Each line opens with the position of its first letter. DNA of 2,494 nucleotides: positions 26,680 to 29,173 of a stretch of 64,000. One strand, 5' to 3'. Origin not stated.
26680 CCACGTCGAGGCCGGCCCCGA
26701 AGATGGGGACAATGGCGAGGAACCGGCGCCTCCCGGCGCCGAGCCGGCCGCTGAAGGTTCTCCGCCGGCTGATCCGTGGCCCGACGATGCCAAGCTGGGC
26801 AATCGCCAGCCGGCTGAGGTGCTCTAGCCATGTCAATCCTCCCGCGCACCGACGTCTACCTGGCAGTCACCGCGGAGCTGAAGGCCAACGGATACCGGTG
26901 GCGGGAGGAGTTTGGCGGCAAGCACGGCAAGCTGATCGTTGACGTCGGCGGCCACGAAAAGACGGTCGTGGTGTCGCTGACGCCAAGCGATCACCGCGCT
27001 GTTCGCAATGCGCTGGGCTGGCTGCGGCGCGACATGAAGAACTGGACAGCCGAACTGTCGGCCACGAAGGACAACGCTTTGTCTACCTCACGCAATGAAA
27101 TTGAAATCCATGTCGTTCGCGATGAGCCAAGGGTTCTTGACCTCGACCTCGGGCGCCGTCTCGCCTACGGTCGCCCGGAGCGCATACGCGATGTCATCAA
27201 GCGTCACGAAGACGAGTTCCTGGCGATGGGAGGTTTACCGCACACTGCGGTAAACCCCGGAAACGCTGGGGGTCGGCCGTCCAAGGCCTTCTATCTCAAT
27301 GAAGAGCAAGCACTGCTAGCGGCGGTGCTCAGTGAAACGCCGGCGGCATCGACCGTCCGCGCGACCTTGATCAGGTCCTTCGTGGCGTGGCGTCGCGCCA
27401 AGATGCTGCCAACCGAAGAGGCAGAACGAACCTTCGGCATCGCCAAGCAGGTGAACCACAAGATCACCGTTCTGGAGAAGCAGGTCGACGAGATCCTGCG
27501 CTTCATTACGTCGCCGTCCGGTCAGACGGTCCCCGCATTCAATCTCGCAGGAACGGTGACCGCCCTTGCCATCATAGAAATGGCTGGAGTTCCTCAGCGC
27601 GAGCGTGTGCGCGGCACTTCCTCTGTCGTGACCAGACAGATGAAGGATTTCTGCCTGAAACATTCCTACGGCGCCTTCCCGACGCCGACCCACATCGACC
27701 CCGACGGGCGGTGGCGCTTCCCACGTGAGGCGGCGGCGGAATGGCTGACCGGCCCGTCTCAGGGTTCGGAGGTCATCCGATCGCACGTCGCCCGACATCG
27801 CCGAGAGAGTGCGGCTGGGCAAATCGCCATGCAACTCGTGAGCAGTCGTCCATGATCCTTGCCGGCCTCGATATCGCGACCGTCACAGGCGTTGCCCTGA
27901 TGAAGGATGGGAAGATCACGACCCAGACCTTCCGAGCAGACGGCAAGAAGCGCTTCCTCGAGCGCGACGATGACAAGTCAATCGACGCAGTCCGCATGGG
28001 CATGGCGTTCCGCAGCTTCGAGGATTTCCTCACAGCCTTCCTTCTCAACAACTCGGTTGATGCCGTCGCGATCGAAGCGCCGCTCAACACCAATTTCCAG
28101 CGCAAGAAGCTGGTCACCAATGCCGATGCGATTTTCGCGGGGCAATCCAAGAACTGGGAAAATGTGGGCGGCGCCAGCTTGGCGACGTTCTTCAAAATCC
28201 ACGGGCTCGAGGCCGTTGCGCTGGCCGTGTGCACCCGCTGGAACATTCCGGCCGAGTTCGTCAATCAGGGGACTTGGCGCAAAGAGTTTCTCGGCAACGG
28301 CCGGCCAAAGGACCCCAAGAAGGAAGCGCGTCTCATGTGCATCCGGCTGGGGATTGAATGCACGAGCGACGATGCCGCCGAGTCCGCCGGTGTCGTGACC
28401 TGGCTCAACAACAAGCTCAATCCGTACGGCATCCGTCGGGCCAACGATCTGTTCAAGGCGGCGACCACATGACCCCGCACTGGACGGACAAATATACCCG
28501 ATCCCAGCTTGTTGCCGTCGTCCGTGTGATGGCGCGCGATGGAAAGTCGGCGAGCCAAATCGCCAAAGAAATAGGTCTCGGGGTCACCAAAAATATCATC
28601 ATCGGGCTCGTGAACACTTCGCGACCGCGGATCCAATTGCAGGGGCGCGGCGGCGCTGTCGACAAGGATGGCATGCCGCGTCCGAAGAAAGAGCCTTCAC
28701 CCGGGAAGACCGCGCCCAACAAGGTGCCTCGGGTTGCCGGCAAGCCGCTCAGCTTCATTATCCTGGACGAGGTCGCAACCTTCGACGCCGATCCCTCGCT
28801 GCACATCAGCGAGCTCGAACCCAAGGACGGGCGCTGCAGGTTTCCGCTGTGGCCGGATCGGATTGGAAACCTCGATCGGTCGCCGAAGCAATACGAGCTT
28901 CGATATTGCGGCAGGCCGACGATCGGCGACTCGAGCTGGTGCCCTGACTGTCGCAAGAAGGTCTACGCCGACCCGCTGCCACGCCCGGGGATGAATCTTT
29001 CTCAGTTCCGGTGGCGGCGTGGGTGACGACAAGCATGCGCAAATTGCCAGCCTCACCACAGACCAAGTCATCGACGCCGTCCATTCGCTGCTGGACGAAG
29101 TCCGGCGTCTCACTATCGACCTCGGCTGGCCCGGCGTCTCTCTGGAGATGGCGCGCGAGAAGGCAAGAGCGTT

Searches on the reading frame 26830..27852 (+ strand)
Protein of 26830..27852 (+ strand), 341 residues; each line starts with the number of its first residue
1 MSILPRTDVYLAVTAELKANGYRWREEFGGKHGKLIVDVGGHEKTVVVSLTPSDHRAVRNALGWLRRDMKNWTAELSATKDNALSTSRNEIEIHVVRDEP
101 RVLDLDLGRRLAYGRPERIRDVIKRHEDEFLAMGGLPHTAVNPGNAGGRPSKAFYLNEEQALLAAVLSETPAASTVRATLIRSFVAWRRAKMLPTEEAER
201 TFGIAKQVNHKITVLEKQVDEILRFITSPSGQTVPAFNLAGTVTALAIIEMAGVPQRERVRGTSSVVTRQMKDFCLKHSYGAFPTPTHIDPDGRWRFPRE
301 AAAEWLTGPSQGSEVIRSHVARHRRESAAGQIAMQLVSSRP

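Call 5: search_protein_families(library=pfam, proteins=[window:26830-27852:+], max_evalue=0.01)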
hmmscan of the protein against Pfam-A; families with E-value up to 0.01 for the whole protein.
window:26830-27852:+ (341 aa): 1 family
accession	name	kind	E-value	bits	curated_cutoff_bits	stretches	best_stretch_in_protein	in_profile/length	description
PF09669.15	Phage_pRha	-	0.0081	17.2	29.9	0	122-185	24-87/91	Phage regulatory protein Rha (Phage_pRha)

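Call 6: search_protein_families(library=phrogs, proteins=[window:26830-27852:+], max_evalue=0.001)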
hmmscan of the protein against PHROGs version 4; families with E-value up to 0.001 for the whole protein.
window:26830-27852:+ (341 aa): 2 families
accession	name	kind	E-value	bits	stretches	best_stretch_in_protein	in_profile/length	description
phrog_2089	-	unknown function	2.8e-06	28.1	1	15-67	37-87/107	-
phrog_2053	-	unknown function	4.7e-06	27.4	1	12-70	11-66/72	-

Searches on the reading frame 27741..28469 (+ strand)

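Call 5: search_protein_families(library=pfam, proteins=[window:27741-28469:+], max_evalue=0.01)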
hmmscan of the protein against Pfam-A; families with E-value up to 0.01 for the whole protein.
window:27741-28469:+ (243 aa): 0 families

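Call 6: search_protein_families(library=phrogs, proteins=[window:27741-28469:+], max_evalue=0.001)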
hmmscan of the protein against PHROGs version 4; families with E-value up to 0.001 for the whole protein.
window:27741-28469:+ (243 aa): 2 families
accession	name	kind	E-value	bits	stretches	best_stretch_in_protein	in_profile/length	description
phrog_159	-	DNA, RNA and nucleotide metabolism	1.2e-09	38.6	1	26-222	76-246/330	RuvC-like Holliday junction resolvase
phrog_1770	-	DNA, RNA and nucleotide metabolism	5.6e-05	24.2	1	37-227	3-152/158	Holliday junction resolvase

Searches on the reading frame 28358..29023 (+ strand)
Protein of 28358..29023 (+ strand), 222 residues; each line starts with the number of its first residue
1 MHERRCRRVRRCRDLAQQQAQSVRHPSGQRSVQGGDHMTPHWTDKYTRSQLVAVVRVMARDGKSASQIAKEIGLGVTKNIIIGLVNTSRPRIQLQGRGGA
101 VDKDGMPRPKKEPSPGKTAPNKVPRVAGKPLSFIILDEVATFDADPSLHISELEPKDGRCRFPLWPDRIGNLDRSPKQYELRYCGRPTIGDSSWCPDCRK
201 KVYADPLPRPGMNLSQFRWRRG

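Call 5: search_protein_families(library=pfam, proteins=[window:28358-29023:+], max_evalue=0.01)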
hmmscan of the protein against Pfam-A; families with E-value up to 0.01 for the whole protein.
window:28358-29023:+ (222 aa): 1 family
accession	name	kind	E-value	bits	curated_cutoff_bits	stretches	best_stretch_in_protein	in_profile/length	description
PF07750.17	GcrA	-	4.4e-08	34.1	26.9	1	52-197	8-139/155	GcrA cell cycle regulator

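Call 6: search_protein_families(library=phrogs, proteins=[window:28358-29023:+], max_evalue=0.001)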
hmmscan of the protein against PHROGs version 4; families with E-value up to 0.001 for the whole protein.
window:28358-29023:+ (222 aa): 1 family
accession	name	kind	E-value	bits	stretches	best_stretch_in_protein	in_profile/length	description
phrog_16311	-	unknown function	4.9e-07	31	1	54-167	12-120/151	-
